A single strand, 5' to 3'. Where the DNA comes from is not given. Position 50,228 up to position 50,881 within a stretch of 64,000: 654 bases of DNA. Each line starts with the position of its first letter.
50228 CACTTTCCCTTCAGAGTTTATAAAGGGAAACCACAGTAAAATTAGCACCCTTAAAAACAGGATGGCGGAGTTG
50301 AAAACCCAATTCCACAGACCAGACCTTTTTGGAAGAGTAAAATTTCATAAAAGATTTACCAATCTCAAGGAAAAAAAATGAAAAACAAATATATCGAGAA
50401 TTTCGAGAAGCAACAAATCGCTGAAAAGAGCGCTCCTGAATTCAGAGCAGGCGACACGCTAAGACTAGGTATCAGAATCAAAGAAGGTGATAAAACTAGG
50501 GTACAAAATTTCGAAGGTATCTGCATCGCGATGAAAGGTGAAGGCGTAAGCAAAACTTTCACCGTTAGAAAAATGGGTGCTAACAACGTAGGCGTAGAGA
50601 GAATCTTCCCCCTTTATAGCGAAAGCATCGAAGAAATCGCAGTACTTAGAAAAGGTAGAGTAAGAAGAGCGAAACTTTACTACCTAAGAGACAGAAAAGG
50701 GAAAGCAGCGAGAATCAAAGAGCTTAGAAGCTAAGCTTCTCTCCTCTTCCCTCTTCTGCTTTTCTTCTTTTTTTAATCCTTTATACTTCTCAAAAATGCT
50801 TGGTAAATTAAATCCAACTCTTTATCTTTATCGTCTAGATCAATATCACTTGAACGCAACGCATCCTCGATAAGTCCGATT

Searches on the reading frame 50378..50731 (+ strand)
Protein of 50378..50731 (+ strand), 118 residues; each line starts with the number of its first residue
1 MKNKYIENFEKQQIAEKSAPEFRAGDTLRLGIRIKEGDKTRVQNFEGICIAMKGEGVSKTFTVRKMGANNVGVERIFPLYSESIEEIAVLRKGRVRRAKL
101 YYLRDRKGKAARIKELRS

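Call 104: list_cluster_members(proteins=[window:50378-50731:+, window:47231-48562:+, window:29728-30243:-, window:49662-50378:+])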
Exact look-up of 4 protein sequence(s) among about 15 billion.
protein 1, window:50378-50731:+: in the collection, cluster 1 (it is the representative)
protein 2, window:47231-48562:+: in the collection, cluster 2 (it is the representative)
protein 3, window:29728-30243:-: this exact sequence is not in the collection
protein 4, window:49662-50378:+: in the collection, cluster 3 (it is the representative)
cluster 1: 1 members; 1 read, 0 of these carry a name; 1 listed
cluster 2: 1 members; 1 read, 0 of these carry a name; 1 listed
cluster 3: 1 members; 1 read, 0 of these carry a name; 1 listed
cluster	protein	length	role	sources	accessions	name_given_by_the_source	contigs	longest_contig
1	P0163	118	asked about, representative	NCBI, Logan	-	-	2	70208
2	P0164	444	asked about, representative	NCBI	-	-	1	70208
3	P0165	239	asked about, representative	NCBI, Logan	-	-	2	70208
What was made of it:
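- The organism has no close sequenced relative (call 104), so conservation could be tested in only one informative locus.
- Tried and rejected: The source organism has no close relative, and even RplS is a singleton at 90% identity (call 104).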
